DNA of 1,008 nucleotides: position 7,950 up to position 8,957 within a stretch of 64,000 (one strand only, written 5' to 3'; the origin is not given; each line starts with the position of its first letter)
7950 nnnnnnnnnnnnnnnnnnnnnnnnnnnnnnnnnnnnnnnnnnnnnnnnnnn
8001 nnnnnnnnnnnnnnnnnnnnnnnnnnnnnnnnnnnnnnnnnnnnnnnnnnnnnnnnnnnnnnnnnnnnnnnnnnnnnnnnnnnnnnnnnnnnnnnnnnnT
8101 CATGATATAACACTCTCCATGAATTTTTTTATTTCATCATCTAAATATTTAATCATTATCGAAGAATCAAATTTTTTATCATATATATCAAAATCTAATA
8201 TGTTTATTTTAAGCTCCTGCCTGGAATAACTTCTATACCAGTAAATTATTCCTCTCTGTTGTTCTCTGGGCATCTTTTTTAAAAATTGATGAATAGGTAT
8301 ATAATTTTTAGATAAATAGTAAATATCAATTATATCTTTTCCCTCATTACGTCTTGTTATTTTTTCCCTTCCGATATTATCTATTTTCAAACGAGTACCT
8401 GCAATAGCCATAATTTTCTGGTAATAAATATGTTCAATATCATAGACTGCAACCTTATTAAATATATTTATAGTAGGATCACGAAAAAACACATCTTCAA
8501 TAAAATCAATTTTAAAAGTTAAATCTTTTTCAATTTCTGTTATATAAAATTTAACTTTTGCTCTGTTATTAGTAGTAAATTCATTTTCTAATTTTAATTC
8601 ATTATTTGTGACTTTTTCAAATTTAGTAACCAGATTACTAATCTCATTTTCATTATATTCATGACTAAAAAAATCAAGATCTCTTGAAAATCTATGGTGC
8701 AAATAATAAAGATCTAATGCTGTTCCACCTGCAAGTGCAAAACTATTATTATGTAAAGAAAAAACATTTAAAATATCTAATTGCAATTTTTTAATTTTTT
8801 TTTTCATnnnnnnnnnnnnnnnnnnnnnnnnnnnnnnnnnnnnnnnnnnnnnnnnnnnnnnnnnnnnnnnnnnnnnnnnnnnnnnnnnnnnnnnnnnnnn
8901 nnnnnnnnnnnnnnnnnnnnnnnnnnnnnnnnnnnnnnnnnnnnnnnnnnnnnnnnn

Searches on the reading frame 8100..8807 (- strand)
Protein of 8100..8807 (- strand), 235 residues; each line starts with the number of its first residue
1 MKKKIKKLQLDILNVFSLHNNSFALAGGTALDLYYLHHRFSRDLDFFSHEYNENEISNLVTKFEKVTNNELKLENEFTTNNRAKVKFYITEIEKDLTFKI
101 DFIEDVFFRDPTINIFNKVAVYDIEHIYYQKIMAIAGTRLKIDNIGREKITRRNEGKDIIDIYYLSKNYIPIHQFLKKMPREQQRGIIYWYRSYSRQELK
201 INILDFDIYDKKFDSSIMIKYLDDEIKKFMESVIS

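Call 3: search_protein_families(library=pfam, proteins=[window:8100-8807:-], max_evalue=1)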
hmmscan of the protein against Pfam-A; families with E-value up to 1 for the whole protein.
window:8100-8807:- (235 aa): 1 family
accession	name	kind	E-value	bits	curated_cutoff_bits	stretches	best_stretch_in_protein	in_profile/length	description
PF08843.17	AbiEii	-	5.2e-19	69.6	22.5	1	15-175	7-178/238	Nucleotidyl transferase AbiEii toxin, Type IV TA system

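Call 4: search_protein_families(library=padloc, proteins=[window:8100-8807:-], max_evalue=1)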
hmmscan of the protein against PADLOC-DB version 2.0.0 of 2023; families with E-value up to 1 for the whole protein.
window:8100-8807:- (235 aa): 17 families
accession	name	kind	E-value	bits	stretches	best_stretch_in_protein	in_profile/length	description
PDLC02307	AbiEii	-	6.3e-17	60.1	1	6-171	9-150/219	AbiEii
PDLC02328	AbiEii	-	2.6e-14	51.6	1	17-169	9-145/203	AbiEii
PDLC02304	AbiEii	-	6e-09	34.2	1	20-167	40-189/260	AbiEii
PDLC02323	AbiEii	-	1e-07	29.8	1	13-217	30-230/248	AbiEii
PDLC02313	AbiEii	-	1.4e-07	29.3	1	8-231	27-249/254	AbiEii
PDLC02298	AbiEii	-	1.9e-07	28.7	1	10-173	15-166/220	AbiEii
PDLC02296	AbiEii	-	1.5e-06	25.6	1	8-85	29-109/282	AbiEii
PDLC02291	AbiEii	-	1e-05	23.1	1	15-102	50-136/310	AbiEii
PDLC02290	AbiEii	-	0.00022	18.8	1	10-91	13-90/290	AbiEii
PDLC02306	AbiEii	-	0.00027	18.6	1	20-66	38-85/280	AbiEii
PDLC02293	AbiEii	-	0.00043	17.9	1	22-84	41-101/270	AbiEii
PDLC02324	AbiEii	-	0.0016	16.3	1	21-174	25-163/231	AbiEii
PDLC02330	AbiEii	-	0.0024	15.6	1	21-202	25-190/219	AbiEii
PDLC02319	AbiEii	-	0.0065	14.2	1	19-78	14-71/241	AbiEii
PDLC02314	AbiEii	-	0.0097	13.2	1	14-77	43-103/290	AbiEii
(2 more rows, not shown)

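Call 5: search_protein_families(library=ncbifam, proteins=[window:8100-8807:-], max_evalue=1)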
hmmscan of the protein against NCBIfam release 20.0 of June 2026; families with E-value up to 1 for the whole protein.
window:8100-8807:- (235 aa): 0 families

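Call 11: find_homologous_proteins(query=window:8100-8807:-)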
Query window:8100-8807:- (235 aa): 189 proteins with E <= 0.001 among 492 candidates; the best 120 are listed.
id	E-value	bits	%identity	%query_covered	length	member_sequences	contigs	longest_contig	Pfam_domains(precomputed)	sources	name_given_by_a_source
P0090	1.2e-147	508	100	100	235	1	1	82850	PF08843.18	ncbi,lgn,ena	-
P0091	6.8e-91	322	65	100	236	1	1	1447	PF08843.18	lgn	-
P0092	9.0e-91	322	64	100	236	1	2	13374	PF08843.18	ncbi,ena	-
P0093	9.7e-89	315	63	100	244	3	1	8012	PF08843.18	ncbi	-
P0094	1.8e-88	314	65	100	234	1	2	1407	PF08843.18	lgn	-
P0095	2.0e-84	301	60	100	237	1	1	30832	PF08843.18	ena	-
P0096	2.3e-84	301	59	100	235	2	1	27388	PF08843.18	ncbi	ncbi:MAG: nucleotidyl transferase AbiEii/AbiGii toxin family protein [bacterium]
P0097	1.7e-83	298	62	100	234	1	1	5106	PF08843.18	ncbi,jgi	-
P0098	5.4e-83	296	62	100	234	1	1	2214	PF08843.18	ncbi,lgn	-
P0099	7.0e-83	296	58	100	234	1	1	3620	PF08843.18,PF09970.16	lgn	-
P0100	7.5e-82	293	55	100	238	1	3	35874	PF08843.18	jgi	-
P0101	9.4e-82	292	57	100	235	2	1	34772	PF08843.18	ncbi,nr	ncbi:MAG: nucleotidyl transferase AbiEii/AbiGii toxin family protein [Elusimicrobiota bacterium]|nr:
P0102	2.4e-81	291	57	100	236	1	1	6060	PF08843.18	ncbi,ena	-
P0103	1.2e-80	289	59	100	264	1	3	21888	PF08843.18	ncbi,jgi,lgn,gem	-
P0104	8.1e-80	286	57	98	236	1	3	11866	PF08843.18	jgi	jgi:predicted nucleotidyltransferase component of viral defense system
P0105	1.1e-79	285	57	100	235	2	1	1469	PF08843.18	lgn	-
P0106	2.6e-79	284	57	100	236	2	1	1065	PF08843.18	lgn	-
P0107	3.2e-79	284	60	100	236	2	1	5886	PF08843.18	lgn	-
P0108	2.9e-78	281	57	100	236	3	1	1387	PF08843.18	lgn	-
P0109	4.7e-78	280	55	100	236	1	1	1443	PF08843.18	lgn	-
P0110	6.3e-78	280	56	100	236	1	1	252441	PF08843.18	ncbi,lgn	-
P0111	6.6e-78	280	54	100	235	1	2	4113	PF08843.18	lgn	-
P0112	1.2e-77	279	56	100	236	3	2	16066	PF08843.18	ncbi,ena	-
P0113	1.3e-77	279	55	99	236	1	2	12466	PF08843.18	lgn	-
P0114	1.1e-76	276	54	100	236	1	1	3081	PF08843.18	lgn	-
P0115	3.1e-76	274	56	100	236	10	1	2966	PF08843.18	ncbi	-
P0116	3.1e-76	274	56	100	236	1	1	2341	PF08843.18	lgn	-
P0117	3.1e-76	274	54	100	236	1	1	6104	PF08843.18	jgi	jgi:predicted nucleotidyltransferase component of viral defense system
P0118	3.2e-76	274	55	100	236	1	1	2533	PF08843.18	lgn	-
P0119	1.1e-75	272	56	100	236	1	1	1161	PF08843.18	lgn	-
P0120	3.1e-75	271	53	100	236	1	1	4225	PF08843.18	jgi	jgi:predicted nucleotidyltransferase component of viral defense system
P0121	5.5e-75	270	56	98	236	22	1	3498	PF08843.18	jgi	-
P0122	7.0e-75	270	56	98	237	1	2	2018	PF08843.18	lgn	-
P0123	1.1e-74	269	55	100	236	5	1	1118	PF08843.18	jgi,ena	-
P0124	1.6e-74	269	55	98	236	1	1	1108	PF08843.18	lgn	-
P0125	1.8e-74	268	54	99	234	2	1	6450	PF08843.18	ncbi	-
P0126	3.6e-74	267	52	98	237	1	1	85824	PF08843.18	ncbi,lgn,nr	ncbi:nucleotidyl transferase AbiEii/AbiGii toxin family protein [Candidatus Saganbacteria bacterium]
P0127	5.0e-74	267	51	99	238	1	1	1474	PF08843.18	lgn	-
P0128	7.0e-74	266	56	100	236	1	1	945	PF08843.18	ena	-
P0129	8.1e-74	266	54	100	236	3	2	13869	PF08843.18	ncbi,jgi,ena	-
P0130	9.1e-74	266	54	100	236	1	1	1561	PF08843.18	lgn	-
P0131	2.4e-73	265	52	100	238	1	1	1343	PF08843.18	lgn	-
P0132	3.3e-73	264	55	99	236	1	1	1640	PF08843.18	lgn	-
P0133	3.5e-73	264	54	98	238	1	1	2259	PF08843.18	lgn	-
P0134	3.6e-73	264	56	100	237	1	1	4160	PF08843.18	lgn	-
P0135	4.4e-73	264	54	98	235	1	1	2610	PF08843.18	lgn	-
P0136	4.6e-73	264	54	98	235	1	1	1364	PF08843.18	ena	-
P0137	8.7e-73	263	55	100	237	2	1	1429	PF08843.18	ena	-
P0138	1.0e-72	263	54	100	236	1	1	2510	PF08843.18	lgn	-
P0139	1.2e-72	262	51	100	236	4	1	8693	PF08843.18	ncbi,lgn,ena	-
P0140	1.4e-72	262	55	98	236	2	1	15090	PF08843.18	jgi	-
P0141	2.0e-72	262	53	100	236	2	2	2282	PF08843.18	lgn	-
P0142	2.1e-72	262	54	100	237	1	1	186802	PF08843.18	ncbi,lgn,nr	ncbi:MAG: nucleotidyl transferase AbiEii/AbiGii toxin family protein [Candidatus Omnitrophota bacter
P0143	2.9e-72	261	52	100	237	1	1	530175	PF08843.18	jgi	jgi:predicted nucleotidyltransferase component of viral defense system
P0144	3.4e-72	261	54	100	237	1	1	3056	PF08843.18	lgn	-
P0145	4.0e-72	261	53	99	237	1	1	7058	PF08843.18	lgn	-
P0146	4.3e-72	261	51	100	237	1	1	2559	PF08843.18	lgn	-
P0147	5.1e-72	260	50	100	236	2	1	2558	PF08843.18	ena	-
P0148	5.6e-72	260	54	100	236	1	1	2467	PF08843.18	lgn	-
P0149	5.7e-72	260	51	100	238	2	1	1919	PF08843.18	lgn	-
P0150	7.4e-72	260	53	99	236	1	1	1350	PF08843.18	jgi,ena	-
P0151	1.1e-71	259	52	98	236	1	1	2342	PF08843.18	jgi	jgi:predicted nucleotidyltransferase component of viral defense system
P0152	1.3e-71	259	54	100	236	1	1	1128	PF08843.18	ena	-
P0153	2.2e-71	258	53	100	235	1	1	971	PF08843.18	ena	-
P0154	2.4e-71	258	53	100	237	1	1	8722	PF08843.18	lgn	-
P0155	3.4e-71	258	50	100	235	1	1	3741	PF08843.18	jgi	jgi:predicted nucleotidyltransferase component of viral defense system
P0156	4.2e-71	257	53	100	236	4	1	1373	PF08843.18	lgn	-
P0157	5.0e-71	257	52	99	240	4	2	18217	PF08843.18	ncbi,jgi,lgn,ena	jgi:hypothetical protein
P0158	7.0e-71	257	53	100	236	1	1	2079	PF08843.18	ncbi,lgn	-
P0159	8.0e-71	256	51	100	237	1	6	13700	PF08843.18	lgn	-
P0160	9.6e-71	256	52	100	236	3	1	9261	PF08843.18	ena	-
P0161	1.1e-70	256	53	100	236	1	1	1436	PF08843.18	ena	-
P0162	1.4e-70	256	49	100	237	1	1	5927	PF08843.18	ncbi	-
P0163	2.0e-70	255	52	100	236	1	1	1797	PF08843.18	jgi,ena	-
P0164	2.4e-70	255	49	100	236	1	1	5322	PF08843.18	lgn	-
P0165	2.4e-70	255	53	100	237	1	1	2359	PF08843.18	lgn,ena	-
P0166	3.0e-70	255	51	100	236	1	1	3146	PF08843.18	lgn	-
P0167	3.2e-70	254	51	100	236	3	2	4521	PF08843.18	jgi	jgi:predicted nucleotidyltransferase component of viral defense system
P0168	3.8e-70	254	52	100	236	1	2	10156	PF08843.18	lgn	-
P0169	3.9e-70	254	53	98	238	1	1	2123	PF08843.18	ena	-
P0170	5.0e-70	254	52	100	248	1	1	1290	PF08843.18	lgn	-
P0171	6.6e-70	253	51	100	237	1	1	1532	PF08843.18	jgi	jgi:predicted nucleotidyltransferase component of viral defense system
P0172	7.4e-70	253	51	99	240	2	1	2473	PF08843.18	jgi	-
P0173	1.2e-69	253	53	100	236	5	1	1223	PF08843.18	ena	-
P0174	5.5e-69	250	50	98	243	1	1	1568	PF08843.18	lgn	-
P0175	6.5e-69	250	52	100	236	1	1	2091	PF08843.18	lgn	-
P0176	6.5e-69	250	50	98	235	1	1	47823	PF08843.18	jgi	jgi:predicted nucleotidyltransferase component of viral defense system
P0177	6.6e-69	250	53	100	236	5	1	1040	PF08843.18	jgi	-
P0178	8.6e-69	250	50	99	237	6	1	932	PF08843.18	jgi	-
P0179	9.8e-69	250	49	100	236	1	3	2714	PF08843.18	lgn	-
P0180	1.0e-68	250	51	100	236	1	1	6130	PF08843.18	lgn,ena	-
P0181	1.1e-68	249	50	100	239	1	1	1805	PF08843.18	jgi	jgi:predicted nucleotidyltransferase component of viral defense system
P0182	1.4e-68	249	50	100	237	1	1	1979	PF08843.18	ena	-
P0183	2.1e-68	249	51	100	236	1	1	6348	PF08843.18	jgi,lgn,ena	-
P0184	2.7e-68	248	51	100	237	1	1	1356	PF08843.18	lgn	-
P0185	2.8e-68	248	50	100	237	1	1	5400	PF08843.18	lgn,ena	-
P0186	3.1e-68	248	50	100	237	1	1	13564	PF08843.18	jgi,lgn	jgi:predicted nucleotidyltransferase component of viral defense system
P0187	3.5e-68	248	51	98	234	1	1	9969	PF08843.18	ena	-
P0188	3.8e-68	248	50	100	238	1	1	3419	PF08843.18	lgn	-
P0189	4.0e-68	248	49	98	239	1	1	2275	PF08843.18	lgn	-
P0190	4.5e-68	247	47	98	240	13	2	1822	PF08843.18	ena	-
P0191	5.0e-68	247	50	97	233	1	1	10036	PF08843.18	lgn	-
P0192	5.4e-68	247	54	100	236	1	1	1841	PF08843.18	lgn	-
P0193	5.9e-68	247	51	100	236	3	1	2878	PF08843.18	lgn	-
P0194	7.0e-68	247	50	100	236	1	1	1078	PF08843.18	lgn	-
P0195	7.7e-68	247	49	100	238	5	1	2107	PF08843.18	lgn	-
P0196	1.1e-67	246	49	100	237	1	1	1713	PF08843.18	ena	-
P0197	1.5e-67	246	50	100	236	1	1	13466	PF08843.18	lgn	-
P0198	2.7e-67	245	48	99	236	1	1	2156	PF08843.18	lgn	-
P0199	3.4e-67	245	48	98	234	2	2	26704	PF08843.18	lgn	-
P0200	4.0e-67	244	49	97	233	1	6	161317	PF08843.18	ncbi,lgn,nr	ncbi:MAG: nucleotidyl transferase AbiEii/AbiGii toxin family protein [Elusimicrobia bacterium]|nr:nu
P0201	4.1e-67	244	49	100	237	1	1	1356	PF08843.18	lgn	-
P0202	4.5e-67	244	48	100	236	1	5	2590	PF08843.18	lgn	-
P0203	5.3e-67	244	51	99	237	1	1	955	PF08843.18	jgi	-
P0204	6.1e-67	244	49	100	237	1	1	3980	PF08843.18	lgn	-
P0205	6.4e-67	244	49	100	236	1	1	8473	PF08843.18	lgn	-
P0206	9.4e-67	243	49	100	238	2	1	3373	PF08843.18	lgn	-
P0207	9.6e-67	243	51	100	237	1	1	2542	PF08843.18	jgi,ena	-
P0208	1.6e-66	242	51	97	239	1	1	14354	PF08843.18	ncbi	ncbi:MAG: nucleotidyl transferase AbiEii/AbiGii toxin family protein [bacterium]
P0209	2.3e-66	242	54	98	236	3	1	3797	PF08843.18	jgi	jgi:hypothetical protein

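Call 20: search_solved_structures(query=A2, max_evalue=1, show_alignments=2)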
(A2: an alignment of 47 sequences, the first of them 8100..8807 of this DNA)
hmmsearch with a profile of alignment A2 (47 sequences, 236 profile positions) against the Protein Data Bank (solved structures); distinct sequences matched with E-value up to 1: 3.
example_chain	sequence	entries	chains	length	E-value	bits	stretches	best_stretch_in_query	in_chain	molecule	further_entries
4o8s_A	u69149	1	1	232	2.7e-06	30.3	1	21-170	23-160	Putative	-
4ok0_A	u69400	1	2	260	4e-06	29.8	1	21-171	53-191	Putative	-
7ccc_C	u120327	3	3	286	0.28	13.9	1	156-227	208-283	F-actin-capping protein subunit alpha | F-actin-capping protein subunit alpha-1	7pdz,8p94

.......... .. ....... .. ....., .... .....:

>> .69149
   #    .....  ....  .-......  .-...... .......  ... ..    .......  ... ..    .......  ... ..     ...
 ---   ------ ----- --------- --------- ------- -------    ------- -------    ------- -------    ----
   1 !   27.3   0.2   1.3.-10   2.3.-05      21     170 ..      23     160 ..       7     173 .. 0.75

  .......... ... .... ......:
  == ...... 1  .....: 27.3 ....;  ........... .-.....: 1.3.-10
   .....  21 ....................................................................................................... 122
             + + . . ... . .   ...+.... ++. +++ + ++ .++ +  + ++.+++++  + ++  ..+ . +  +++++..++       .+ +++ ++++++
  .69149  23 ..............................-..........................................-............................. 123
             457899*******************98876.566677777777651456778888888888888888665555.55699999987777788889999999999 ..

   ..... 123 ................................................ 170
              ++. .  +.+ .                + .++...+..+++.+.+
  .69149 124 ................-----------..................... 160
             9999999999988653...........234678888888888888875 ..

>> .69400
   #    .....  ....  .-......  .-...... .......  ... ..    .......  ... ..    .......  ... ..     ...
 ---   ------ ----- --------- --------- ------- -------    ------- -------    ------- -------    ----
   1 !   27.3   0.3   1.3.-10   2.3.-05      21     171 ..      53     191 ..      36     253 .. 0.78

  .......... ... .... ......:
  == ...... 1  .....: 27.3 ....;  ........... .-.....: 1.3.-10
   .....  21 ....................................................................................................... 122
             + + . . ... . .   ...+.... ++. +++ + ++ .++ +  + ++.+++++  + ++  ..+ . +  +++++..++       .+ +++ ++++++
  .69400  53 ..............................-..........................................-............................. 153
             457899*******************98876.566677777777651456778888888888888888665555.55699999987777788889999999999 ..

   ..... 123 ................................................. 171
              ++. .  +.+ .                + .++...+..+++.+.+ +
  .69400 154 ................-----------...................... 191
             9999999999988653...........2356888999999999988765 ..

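Call 29: predict_structure(alignment_id=A2)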
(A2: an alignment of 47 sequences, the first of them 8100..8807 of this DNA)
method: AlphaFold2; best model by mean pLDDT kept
length: 235 residues; sequences in the alignment: 47
mean_pLDDT: 89.0   pTM: 0.86
mean pLDDT of the five models: 89.0, 88.7, 87.5, 87.1, 87.0
residues with pLDDT >= 90: 154; 70-90: 57; 50-70: 24; < 50: 0
segments of 3 or more residues with pLDDT < 50: none
pLDDT, mean of each block of 10 residues (from residue 1): 88 96 95 94 94 96 93 78 84 89 92 97 97 81 55 75 97 95 90 89 87 93 97 83
secondary structure, 60 per line:
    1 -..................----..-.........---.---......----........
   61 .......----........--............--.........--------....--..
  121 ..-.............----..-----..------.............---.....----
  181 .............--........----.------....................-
elements in order: H2-19 H27-35 E43-48 H53-67 E72-79 E82-93 E96-104 E113-116 E119-122 H124-136 H156-168 H172-176 H181-193 H196-203 H215-234

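Call 34: fold_search(model_id=the predicted structure, library=pdb)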
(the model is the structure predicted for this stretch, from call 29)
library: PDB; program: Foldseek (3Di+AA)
matches with E <= 10: 696; with E <= 0.001: 16
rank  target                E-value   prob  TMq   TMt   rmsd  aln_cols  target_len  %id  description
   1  4ok0_B                1.1e-10  1.00  0.54  0.55   6.4       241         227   17  Crystal structure of putative nucleotidyltransferase from H. pylori (released 2014-04-09)
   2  4o8s                  1.2e-10  1.00  0.54  0.55   6.3       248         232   17  Crystal structure of JHP933 from Helicobacter pylori (released 2014-09-10)
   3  4ok0_A                5.1e-10  1.00  0.55  0.57   6.3       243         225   16  Crystal structure of putative nucleotidyltransferase from H. pylori (released 2014-04-09)
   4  6j7r                  2.9e-06  1.00  0.54  0.45   7.0       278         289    9  Crystal structure of toxin TglT (unusual type guanylyltransferase-like toxin, Rv1045) mutant S78A co-expressed with TakA (released 2020-05-13)
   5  6j7s                  3.2e-06  1.00  0.53  0.45   6.8       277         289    9  Crystal structure of toxin TglT (unusual type guanylyltransferase-like toxin, Rv1045) wild type protein from Mycobacteri (released 2020-05-13)
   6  6y5u                  6.0e-06  1.00  0.56  0.47   6.5       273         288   10  MenT3 (aka TglT), nucleotidyltransferase toxin Rv1045 from Mycobacterium tuberculosis (released 2020-09-16)
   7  6j7q                  7.9e-06  1.00  0.55  0.46   6.8       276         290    9  Crystal structure of toxin TglT (unusual type guanylyltransferase-like toxin, Rv1045) mutant S78A from Mycobacterium tub (released 2020-05-13)
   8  6j7o                  8.8e-06  1.00  0.54  0.46   7.2       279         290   10  Crystal structure of toxin TglT (unusual type guanylyltransferase-like toxin, Rv1045) mutant E146Q from Mycobacterium tu (released 2020-05-13)
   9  6j7n                  1.1e-05  1.00  0.55  0.46   6.9       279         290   10  Crystal structure of toxin TglT (unusual type guanylyltransferase-like toxin, Rv1045) mutant D82A co-expressed with TakA (released 2020-05-13)
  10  6j7p                  1.2e-05  1.00  0.54  0.46   7.1       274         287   10  Crystal structure of toxin TglT (unusual type guanylyltransferase-like toxin, Rv1045) mutant E146Q co-expressed with Tak (released 2020-05-13)
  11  7c46                  1.2e-05  1.00  0.45  0.39   5.9       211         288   10  Crystal Structure of Rv1045 toxin point variant K189A (released 2021-05-26)
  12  8xhr_A                1.9e-05  1.00  0.53  0.45   6.8       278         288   10  Crystal structure of Mycobacterium tuberculosis MenT3 bound with CTP (released 2024-02-28)
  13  5kqj_MODEL_1_A        1.2e-04  1.00  0.44  0.54   9.5       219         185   13  Solution Structure of Antibiotic-Resistance Factor ANT(2'')-Ia Reveals Substrate-Regulated Conformation Dynami (released 2017-07-12)
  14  8an4_A                1.3e-04  1.00  0.46  0.54  10.2       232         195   11  MenT1 toxin (rv0078a) from Mycobacterium tuberculosis H37Rv (released 2023-08-02)
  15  4xje                  7.0e-04  0.99  0.28  0.36  15.8       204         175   13  CRYSTAL STRUCTURE OF ANT(2") IN COMPLEX WITH AMP AND TOBRAMYCIN (released 2016-01-20)
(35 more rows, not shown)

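Call 38: search_protein_families(library=phrogs, proteins=[window:8100-8807:-], max_evalue=1)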
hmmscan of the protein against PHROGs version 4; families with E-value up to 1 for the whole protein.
window:8100-8807:- (235 aa): 2 families
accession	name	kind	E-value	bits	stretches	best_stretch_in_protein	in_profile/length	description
phrog_10174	-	DNA, RNA and nucleotide metabolism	0.031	15.2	1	3-50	16-61/137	nucleotidyltransferase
phrog_5659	-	unknown function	0.17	13.3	0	20-43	10-35/92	-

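Call 55: search_dna_similar(query=window:8100-8807:-, collection=plasmids, mode=protein, max_evalue=0.001, max_rows=25)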
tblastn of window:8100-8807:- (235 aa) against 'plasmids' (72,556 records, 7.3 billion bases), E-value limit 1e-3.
Records with a match: 1; places in all: 1; records where one place covers at least 80% of the query: 0.
Best place of each record, by identity: <60% 1.
By first word of the organism name: Variovorax 1.
By predicted mobility (MOB-suite, as given by PLSDB): mobilizable 1.
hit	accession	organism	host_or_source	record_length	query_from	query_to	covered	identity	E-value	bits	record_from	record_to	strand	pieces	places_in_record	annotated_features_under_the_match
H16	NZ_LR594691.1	Variovorax sp. WDL1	linuron-contaminated soil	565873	25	180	66%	23.3%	3e-6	55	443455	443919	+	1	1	nucleotidyl transferase AbiEii/AbiGii toxin family protein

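Call 76: find_encoding_contigs(protein=P0143, flank=2500, max_places=2)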
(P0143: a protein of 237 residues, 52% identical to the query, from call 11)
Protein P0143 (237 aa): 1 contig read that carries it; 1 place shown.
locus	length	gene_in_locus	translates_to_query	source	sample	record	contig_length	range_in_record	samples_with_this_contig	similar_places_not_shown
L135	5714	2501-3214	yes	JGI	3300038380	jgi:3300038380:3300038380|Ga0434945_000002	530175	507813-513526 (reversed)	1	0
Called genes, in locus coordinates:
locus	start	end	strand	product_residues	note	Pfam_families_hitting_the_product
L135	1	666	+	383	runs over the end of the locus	PF00535:Glycos_transf_2, PF10111:Glyco_tranf_2_2, PF13506:Glyco_transf_21, PF13641:Glyco_tranf_2_3, PF13632:Glyco_trans_2_3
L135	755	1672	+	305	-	PF01180:DHO_dh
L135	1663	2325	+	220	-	PF00215:OMPdecase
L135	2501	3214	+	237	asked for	PF08843:AbiEii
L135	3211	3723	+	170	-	PF12844:HTH_19 (weak), PF13560:HTH_31, PF13744:HTH_37 (faint), PF01381:HTH_3, PF13443:HTH_26 (weak)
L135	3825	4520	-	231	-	PF09019:EcoRII-C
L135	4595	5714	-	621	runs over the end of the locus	PF01726:LexA_DNA_bind, PF00717:Peptidase_S24, PF01555:N6_N4_Mtase, PF01170:UPF0020 (faint), PF13847:Methyltransf_31 (faint)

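Call 77: find_encoding_contigs(protein=P0126, flank=2500, max_places=2)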
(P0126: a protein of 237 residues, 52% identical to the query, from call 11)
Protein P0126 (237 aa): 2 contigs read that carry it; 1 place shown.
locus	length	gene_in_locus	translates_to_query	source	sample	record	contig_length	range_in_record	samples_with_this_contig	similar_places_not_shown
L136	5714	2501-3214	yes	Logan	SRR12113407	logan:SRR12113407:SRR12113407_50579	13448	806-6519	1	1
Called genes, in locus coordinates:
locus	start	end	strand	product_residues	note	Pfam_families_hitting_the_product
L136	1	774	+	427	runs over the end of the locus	PF01595:CNNM, PF00571:CBS, PF03471:CorC_HlyC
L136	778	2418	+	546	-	PF06418:CTP_synth_N, PF07722:Peptidase_C26 (faint), PF00117:GATase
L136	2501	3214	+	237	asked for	PF08843:AbiEii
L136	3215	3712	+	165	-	PF13443:HTH_26 (weak), PF13560:HTH_31 (weak), PF01381:HTH_3, PF12844:HTH_19 (weak)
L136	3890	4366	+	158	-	PF00578:AhpC-TSA, PF08534:Redoxin, PF13905:Thioredoxin_8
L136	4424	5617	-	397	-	PF12704:MacB_PCD, PF02687:FtsX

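Call 78: find_encoding_contigs(protein=P0200, flank=2500, max_places=2)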
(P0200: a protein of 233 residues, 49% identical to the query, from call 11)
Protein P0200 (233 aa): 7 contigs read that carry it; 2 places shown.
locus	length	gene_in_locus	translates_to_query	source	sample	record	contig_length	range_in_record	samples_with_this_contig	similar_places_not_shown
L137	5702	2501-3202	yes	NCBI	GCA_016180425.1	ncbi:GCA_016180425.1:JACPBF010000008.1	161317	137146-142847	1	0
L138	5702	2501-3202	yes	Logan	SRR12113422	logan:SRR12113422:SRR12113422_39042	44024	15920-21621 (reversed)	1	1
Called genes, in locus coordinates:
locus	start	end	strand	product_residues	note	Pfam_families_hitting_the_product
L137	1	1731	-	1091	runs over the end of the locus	PF13779:DUF4175 (weak)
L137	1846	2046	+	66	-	-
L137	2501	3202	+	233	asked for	PF08843:AbiEii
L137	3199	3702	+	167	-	PF13744:HTH_37 (faint), PF12844:HTH_19 (weak), PF01381:HTH_3, PF13443:HTH_26 (weak)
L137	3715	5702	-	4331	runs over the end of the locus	PF06325:PrmA (faint), PF08241:Methyltransf_11 (faint), PF13649:Methyltransf_25 (faint)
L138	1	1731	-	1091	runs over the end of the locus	PF13779:DUF4175 (weak)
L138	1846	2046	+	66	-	-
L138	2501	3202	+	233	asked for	PF08843:AbiEii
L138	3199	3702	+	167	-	PF13744:HTH_37 (faint), PF12844:HTH_19 (weak), PF01381:HTH_3, PF13443:HTH_26 (weak)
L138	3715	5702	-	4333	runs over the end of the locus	PF06325:PrmA (faint), PF08241:Methyltransf_11 (faint), PF13649:Methyltransf_25 (faint)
